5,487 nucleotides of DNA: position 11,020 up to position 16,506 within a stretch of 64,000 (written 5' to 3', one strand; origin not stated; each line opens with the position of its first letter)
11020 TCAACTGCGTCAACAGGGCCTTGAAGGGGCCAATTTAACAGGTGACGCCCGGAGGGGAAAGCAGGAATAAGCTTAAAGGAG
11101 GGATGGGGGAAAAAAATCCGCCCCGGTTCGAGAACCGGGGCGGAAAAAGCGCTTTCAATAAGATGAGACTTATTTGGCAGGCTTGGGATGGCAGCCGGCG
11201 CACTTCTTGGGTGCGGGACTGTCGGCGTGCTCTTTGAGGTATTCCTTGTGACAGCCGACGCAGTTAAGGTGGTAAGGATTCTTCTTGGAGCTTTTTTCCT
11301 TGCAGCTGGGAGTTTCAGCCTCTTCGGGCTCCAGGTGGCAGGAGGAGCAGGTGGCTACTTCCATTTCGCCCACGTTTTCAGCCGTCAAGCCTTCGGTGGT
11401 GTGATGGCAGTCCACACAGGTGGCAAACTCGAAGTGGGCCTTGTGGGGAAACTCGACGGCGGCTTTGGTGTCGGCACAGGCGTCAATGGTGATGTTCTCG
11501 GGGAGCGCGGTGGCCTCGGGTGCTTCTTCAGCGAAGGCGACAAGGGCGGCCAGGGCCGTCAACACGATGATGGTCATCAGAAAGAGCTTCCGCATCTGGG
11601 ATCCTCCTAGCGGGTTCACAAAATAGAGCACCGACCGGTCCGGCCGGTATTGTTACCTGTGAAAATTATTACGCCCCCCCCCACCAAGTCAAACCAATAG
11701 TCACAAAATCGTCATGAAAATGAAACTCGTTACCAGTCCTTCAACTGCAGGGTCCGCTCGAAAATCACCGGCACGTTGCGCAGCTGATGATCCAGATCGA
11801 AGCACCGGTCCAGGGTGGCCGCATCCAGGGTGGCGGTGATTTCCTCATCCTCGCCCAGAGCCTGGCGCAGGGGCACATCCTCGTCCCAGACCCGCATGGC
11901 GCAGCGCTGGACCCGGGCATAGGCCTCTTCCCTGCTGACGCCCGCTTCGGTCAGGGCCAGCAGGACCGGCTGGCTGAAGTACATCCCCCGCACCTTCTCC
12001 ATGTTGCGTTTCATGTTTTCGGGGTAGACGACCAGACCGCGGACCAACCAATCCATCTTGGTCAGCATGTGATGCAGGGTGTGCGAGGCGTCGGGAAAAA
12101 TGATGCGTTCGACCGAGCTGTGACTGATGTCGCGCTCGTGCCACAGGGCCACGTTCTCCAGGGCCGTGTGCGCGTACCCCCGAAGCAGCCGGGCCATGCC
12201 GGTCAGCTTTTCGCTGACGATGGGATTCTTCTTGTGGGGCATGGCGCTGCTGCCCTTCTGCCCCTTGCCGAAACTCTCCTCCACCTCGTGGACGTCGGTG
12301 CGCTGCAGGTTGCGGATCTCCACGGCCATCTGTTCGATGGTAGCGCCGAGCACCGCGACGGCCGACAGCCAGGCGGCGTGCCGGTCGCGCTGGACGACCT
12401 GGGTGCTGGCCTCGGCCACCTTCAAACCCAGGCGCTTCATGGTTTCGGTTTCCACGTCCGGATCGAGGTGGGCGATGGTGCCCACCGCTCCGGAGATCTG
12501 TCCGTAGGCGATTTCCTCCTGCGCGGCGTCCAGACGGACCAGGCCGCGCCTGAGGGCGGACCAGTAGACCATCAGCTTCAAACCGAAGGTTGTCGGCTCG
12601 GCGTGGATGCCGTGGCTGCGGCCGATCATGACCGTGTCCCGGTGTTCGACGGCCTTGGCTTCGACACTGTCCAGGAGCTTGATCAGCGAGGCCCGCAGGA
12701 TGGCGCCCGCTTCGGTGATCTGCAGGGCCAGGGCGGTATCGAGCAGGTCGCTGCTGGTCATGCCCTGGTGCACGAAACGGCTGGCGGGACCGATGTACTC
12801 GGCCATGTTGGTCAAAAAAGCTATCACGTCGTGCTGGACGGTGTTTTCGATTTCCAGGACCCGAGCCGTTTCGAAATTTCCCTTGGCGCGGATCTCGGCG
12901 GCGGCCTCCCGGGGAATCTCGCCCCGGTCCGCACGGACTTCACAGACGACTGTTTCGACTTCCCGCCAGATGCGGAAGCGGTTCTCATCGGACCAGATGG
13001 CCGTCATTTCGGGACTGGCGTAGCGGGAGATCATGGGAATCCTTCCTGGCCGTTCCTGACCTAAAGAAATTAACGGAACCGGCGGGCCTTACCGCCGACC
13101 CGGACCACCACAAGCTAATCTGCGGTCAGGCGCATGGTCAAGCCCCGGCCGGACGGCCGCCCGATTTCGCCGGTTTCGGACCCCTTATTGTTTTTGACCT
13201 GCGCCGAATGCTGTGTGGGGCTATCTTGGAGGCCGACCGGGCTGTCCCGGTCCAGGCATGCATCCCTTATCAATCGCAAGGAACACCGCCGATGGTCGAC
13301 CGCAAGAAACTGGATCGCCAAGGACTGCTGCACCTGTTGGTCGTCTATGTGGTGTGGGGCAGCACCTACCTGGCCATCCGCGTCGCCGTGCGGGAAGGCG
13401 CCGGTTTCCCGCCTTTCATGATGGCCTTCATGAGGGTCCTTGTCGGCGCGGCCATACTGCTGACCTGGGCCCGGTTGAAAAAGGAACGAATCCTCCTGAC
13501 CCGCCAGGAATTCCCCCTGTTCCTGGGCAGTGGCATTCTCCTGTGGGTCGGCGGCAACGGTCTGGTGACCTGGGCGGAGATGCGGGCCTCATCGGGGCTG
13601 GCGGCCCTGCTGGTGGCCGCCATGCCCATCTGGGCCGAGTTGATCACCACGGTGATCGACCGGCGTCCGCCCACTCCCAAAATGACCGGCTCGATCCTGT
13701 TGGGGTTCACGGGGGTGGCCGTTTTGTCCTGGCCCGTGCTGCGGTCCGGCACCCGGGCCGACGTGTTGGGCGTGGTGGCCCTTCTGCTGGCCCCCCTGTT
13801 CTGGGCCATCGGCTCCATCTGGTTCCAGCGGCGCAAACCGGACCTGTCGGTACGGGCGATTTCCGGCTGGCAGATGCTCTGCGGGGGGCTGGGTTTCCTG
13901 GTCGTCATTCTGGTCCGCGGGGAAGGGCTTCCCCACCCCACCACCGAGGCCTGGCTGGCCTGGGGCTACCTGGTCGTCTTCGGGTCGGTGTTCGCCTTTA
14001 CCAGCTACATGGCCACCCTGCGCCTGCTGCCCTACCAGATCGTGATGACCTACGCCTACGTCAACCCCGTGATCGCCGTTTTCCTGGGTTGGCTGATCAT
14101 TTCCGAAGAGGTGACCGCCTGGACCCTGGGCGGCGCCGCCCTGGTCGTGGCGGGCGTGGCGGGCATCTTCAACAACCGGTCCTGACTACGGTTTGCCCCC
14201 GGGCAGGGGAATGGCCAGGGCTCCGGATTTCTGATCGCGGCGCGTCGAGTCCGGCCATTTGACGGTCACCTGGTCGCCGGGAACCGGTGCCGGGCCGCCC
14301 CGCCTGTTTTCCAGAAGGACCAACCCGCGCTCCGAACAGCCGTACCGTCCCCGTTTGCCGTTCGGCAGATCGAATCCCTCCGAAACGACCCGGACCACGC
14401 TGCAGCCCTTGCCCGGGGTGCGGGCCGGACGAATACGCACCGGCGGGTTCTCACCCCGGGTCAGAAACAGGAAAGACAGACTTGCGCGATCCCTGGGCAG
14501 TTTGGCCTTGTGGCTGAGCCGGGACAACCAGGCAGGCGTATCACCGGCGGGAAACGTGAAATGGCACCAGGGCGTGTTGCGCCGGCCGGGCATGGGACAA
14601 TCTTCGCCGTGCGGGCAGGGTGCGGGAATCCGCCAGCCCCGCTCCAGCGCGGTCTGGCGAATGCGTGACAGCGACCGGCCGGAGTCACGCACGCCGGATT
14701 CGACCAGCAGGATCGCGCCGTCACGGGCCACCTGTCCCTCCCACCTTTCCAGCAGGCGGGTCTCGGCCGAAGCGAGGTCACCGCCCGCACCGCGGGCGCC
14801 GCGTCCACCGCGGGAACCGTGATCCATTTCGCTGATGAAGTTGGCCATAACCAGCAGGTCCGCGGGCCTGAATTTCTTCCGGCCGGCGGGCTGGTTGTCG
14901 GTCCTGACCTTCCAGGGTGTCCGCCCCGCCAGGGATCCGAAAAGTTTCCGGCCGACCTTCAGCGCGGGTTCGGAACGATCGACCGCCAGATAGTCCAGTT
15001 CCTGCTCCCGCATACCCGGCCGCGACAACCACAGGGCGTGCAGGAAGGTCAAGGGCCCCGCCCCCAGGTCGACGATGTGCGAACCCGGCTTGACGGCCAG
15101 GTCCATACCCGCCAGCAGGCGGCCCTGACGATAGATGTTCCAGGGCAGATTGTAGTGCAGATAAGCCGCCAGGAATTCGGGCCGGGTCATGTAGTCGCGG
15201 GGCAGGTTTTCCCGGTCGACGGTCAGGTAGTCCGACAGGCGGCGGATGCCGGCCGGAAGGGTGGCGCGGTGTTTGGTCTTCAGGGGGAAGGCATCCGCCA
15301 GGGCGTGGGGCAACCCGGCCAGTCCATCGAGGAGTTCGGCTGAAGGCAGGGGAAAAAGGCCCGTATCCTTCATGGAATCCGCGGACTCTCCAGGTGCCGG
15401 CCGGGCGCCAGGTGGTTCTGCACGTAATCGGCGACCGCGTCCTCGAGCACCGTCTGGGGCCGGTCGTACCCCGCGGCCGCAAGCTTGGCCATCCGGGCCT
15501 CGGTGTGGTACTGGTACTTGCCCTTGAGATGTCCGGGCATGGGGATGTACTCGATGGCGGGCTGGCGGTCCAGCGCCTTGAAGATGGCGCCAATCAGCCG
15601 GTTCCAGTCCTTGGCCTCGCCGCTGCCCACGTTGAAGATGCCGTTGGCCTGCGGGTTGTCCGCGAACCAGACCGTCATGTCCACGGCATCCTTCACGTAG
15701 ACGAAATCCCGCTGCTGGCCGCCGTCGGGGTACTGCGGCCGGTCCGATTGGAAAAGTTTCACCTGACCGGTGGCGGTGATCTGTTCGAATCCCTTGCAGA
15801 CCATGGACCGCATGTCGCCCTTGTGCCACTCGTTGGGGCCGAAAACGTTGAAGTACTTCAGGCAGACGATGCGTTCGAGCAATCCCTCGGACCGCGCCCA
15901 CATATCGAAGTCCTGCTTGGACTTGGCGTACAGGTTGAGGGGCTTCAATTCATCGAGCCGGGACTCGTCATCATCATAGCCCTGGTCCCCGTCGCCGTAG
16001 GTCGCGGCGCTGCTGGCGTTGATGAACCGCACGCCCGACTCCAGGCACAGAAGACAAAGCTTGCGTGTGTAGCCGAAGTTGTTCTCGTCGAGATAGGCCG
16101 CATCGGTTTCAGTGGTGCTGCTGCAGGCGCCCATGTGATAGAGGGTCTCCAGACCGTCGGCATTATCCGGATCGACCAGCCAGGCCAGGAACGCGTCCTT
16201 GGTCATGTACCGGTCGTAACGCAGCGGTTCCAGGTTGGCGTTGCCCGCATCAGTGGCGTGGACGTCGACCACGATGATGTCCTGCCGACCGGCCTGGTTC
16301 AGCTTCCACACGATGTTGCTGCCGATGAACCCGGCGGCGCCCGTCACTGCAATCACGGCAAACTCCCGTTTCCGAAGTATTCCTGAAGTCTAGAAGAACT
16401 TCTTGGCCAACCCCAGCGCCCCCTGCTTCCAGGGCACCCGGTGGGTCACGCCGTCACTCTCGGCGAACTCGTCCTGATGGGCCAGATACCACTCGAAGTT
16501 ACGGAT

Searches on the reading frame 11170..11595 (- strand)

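Call 39: search_protein_families(library=pfam, proteins=[window:11170-11595:-], max_evalue=0.001)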
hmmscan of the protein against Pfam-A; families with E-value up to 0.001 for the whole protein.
window:11170-11595:- (141 aa): 3 families
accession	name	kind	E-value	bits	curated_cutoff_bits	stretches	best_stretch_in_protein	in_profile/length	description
PF02085.21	Cytochrom_CIII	-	8.1e-13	49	22.9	1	42-136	16-101/101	Class III cytochrome C family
PF14522.11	Cytochrome_C7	-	1.9e-05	24.8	24.8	0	47-136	1-66/67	Cytochrome c7 and related cytochrome c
PF14537.11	Cytochrom_c3_2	-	0.00043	21.1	25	0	57-136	5-78/79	Cytochrome c3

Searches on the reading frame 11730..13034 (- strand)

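Call 39: search_protein_families(library=pfam, proteins=[window:11730-13034:-], max_evalue=0.001)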
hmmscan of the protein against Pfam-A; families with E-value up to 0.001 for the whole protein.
window:11730-13034:- (434 aa): 2 families
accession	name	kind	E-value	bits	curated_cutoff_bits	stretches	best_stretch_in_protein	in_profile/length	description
PF00206.25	Lyase_1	-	3.3e-53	181.6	27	1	6-282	6-308/312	Lyase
PF10397.14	ADSL_C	-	3.3e-23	82.2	32.7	1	350-427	1-78/79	Adenylosuccinate lyase C-terminus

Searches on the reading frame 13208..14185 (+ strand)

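Call 39: search_protein_families(library=pfam, proteins=[window:13208-14185:+], max_evalue=0.001)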
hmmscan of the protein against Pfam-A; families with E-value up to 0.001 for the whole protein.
window:13208-14185:+ (325 aa): 1 family
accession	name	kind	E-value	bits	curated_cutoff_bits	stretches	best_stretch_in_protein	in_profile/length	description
PF00892.27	EamA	-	1.3e-35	123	28.2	2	187-321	2-134/135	EamA-like transporter family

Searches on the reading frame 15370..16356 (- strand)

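Call 39: search_protein_families(library=pfam, proteins=[window:15370-16356:-], max_evalue=0.001)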
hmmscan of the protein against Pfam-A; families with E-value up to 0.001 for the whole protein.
window:15370-16356:- (328 aa): 4 families
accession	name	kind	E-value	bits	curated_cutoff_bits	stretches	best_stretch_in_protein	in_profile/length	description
PF01370.27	Epimerase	-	5.6e-37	127.9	20.9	1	2-244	1-240/240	NAD dependent epimerase/dehydratase family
PF16363.11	GDP_Man_Dehyd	-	4e-14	53.3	27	1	4-265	2-269/332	GDP-mannose 4,6 dehydratase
PF01073.25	3Beta_HSD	-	3.1e-10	40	22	1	3-149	1-152/280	3-beta hydroxysteroid dehydrogenase/isomerase family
PF04321.23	RmlD_sub_bind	-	0.00028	20.5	27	0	2-173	3-153/287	RmlD substrate binding domain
